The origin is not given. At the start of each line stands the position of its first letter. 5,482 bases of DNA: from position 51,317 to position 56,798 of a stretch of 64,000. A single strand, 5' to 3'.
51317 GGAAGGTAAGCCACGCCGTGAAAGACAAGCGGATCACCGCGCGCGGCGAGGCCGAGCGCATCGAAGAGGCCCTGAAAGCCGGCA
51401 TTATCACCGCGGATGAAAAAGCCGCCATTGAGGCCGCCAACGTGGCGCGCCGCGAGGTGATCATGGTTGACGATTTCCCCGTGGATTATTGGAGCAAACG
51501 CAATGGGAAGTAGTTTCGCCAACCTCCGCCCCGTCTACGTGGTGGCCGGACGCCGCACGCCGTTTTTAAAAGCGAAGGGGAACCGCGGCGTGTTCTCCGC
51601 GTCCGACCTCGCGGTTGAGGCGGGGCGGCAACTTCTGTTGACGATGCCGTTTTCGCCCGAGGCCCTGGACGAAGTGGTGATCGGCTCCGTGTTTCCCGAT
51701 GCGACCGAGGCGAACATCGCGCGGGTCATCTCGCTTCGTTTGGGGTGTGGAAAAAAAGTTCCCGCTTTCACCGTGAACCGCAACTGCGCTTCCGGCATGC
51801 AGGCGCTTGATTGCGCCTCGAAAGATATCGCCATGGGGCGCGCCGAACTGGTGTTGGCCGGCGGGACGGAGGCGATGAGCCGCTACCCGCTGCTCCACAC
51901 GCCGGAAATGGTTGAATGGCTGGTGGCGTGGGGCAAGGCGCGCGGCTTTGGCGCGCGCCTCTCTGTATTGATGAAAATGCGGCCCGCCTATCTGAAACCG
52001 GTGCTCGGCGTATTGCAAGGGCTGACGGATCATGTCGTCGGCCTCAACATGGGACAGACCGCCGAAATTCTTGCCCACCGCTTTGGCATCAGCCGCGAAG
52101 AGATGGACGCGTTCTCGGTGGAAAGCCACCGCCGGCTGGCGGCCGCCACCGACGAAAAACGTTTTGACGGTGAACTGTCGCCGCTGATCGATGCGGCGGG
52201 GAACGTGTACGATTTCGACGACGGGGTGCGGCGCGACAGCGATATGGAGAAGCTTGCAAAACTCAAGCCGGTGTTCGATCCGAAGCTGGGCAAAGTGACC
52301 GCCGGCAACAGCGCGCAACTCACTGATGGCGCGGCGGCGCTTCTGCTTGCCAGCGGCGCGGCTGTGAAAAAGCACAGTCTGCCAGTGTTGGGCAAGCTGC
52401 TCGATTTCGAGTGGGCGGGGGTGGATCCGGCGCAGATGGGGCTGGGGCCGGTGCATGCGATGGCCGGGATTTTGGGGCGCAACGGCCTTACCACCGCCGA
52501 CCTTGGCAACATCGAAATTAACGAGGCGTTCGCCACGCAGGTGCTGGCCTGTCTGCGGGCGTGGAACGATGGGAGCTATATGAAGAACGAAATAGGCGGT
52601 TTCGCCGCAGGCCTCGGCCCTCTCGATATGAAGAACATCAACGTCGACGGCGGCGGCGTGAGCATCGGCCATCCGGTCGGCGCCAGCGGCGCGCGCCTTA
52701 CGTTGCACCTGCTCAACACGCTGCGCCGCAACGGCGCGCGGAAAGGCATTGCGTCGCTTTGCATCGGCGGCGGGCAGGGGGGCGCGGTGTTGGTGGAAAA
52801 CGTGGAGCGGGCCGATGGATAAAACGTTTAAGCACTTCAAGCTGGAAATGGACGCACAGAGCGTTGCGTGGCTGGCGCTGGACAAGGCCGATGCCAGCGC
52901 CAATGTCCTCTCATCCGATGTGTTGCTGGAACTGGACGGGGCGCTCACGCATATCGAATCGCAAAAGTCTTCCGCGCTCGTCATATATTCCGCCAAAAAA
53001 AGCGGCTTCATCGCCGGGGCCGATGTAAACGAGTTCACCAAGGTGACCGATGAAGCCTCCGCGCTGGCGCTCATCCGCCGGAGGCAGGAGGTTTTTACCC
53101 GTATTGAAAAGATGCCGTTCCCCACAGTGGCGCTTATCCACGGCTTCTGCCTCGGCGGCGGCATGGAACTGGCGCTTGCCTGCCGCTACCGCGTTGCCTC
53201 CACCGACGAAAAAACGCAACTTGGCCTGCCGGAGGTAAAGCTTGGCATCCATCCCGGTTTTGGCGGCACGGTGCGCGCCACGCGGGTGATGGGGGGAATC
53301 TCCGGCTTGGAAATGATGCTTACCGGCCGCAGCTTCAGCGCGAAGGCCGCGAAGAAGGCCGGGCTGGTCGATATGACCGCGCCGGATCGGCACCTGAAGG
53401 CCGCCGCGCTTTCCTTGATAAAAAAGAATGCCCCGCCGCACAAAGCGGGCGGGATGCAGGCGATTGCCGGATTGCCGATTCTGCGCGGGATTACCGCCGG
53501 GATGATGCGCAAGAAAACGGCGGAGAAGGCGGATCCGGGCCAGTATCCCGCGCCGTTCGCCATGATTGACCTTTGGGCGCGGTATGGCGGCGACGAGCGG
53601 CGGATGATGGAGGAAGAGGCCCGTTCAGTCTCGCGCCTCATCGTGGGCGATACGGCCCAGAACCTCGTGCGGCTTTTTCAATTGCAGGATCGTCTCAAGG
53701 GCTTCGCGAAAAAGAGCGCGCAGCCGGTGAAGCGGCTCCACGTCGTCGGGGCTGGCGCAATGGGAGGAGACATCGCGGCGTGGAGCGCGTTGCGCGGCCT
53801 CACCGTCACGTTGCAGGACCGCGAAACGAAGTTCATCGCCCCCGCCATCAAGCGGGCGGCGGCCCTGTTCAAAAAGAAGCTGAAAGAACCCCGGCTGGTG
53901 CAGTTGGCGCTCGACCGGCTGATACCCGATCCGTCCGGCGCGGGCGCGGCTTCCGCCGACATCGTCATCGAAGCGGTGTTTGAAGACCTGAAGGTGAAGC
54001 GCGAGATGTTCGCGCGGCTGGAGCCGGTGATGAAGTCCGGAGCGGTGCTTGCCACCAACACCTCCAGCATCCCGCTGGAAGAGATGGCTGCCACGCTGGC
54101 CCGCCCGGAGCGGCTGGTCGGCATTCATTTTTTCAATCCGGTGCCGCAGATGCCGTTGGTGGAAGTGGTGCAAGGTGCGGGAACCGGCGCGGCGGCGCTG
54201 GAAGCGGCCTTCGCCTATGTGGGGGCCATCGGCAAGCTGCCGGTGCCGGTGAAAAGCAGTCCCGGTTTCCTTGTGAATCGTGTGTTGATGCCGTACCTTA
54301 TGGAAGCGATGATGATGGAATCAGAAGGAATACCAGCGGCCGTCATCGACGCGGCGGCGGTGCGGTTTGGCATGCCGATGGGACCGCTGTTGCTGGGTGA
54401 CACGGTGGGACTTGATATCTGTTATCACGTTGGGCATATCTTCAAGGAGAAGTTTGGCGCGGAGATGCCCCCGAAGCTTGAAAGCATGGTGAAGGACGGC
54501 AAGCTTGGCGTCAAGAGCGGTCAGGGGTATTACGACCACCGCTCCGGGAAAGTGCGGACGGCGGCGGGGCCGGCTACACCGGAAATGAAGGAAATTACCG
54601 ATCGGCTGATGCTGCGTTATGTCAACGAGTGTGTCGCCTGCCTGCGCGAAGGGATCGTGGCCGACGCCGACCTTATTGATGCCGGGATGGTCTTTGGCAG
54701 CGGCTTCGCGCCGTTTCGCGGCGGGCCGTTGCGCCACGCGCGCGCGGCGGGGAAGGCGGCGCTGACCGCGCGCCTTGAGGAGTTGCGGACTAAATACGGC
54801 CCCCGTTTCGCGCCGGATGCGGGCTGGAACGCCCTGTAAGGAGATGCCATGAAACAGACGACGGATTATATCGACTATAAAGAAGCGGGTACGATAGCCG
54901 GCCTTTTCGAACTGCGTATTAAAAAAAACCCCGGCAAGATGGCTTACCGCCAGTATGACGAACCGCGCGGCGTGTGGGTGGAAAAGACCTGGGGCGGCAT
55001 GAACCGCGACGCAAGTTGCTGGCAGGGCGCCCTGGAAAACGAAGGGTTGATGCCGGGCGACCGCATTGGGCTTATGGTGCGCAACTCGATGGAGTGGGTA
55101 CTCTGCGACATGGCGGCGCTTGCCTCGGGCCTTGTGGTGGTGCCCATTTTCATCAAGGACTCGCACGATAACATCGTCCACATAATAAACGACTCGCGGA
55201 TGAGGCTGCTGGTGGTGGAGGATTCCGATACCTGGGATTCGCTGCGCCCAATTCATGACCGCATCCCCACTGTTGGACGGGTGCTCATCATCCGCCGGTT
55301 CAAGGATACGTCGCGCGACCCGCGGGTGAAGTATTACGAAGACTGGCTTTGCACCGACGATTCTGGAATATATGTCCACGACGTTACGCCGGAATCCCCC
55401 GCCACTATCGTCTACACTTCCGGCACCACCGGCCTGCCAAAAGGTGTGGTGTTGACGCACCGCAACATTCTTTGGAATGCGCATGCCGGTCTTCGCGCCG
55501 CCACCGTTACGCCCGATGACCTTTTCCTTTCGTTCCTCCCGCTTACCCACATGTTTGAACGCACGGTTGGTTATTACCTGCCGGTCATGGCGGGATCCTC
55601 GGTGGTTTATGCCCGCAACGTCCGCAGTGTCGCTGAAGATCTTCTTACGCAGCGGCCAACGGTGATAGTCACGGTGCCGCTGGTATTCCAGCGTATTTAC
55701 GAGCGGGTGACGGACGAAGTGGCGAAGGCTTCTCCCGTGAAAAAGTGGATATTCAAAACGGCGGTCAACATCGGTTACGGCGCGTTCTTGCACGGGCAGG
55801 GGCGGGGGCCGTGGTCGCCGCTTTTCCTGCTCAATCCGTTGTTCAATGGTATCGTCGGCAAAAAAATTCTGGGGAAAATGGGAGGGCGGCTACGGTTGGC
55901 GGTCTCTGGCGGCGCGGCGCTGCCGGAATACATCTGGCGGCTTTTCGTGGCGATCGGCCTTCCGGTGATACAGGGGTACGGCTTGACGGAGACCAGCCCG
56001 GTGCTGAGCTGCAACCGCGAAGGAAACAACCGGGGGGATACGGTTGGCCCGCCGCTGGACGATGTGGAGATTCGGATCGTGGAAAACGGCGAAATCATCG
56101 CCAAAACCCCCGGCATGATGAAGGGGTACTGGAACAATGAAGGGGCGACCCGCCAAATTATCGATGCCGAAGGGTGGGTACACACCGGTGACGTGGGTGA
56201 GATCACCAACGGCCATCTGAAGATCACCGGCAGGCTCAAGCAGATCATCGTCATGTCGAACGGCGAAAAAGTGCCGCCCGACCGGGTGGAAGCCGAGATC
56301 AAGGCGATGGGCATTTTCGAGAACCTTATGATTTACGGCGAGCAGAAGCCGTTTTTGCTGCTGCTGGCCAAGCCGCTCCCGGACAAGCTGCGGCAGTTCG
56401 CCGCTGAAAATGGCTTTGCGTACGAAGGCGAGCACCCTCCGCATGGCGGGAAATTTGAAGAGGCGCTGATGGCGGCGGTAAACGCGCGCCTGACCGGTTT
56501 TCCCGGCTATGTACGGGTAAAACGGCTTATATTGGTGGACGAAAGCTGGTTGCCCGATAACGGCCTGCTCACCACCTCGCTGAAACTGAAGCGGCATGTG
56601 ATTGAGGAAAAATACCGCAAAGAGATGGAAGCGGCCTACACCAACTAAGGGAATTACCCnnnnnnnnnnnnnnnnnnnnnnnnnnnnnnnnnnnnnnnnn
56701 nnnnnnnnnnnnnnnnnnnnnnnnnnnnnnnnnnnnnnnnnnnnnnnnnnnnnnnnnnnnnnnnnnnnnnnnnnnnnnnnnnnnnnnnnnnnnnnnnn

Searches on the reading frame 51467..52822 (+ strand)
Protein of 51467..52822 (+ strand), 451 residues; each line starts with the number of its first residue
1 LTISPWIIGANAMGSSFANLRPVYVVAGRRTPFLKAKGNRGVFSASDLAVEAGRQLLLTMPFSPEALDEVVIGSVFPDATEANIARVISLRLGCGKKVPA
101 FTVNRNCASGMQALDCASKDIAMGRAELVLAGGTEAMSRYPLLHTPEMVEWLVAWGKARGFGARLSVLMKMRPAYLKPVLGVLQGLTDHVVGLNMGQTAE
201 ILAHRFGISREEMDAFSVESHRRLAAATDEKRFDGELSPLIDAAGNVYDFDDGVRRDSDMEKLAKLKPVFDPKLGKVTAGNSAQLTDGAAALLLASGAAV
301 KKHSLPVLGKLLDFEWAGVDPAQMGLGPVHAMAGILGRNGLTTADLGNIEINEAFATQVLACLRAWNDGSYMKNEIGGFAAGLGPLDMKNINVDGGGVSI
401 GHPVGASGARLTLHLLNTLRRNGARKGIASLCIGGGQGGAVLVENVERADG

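Call 44: search_protein_families(library=pfam, proteins=[window:51467-52822:+], max_evalue=0.0001)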
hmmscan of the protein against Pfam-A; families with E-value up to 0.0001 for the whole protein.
window:51467-52822:+ (451 aa): 3 families
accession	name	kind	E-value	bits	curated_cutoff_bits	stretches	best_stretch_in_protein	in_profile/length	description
PF00108.29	Thiolase_N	-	4.3e-63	213.6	26.4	1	23-296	1-258/260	Thiolase, N-terminal domain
PF02803.24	Thiolase_C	-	1.6e-37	128.3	27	1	306-444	2-122/123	Thiolase, C-terminal domain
PF00109.32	ketoacyl-synt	-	1.4e-06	28.5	20.8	1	76-138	145-205/252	Beta-ketoacyl synthase, N-terminal domain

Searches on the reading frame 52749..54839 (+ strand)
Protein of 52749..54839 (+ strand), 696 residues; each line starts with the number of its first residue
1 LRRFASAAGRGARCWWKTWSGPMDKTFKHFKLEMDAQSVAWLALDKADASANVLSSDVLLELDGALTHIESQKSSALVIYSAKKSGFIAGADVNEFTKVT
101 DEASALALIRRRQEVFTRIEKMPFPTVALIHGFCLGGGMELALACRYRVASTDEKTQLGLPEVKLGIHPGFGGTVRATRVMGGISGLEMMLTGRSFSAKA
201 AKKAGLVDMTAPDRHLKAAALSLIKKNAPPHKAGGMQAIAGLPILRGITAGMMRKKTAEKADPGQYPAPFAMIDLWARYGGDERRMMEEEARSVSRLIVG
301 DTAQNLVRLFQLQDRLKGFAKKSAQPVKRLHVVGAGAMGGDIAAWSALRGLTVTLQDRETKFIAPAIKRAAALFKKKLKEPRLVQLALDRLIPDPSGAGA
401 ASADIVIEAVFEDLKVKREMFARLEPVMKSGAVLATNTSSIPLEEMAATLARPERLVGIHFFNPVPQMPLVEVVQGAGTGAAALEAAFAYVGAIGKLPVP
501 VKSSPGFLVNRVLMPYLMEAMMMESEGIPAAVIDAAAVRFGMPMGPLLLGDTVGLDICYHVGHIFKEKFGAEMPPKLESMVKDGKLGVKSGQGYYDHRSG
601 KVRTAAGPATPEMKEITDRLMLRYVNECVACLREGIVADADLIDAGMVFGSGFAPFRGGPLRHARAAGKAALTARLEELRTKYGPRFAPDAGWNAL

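Call 44: search_protein_families(library=pfam, proteins=[window:52749-54839:+], max_evalue=0.0001)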
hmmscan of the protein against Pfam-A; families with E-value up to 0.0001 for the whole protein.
window:52749-54839:+ (696 aa): 4 families
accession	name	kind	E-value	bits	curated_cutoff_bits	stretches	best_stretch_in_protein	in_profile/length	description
PF02737.24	3HCDH_N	-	1.5e-49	168.8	22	1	331-502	3-178/180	3-hydroxyacyl-CoA dehydrogenase, NAD binding domain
PF00378.25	ECH_1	-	2.7e-31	109.3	27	1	37-228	4-191/251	Enoyl-CoA hydratase/isomerase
PF00725.27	3HCDH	-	2.6e-28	98.8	22.1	1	506-596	1-96/97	3-hydroxyacyl-CoA dehydrogenase, C-terminal domain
PF16113.10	ECH_2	-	1.6e-27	97.4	27.2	1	48-227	9-188/335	Enoyl-CoA hydratase/isomerase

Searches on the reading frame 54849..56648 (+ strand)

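Call 44: search_protein_families(library=pfam, proteins=[window:54849-56648:+], max_evalue=0.0001)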
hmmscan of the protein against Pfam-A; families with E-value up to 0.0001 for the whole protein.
window:54849-56648:+ (599 aa): 2 families
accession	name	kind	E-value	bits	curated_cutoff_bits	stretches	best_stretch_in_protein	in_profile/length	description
PF00501.34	AMP-binding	-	1.5e-73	248.2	29.9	1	21-428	2-384/384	AMP-binding enzyme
PF23562.2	AMP-binding_C_3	-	1.2e-05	26.1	20.8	1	465-598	2-121/124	AMP-binding enzyme C-terminal domain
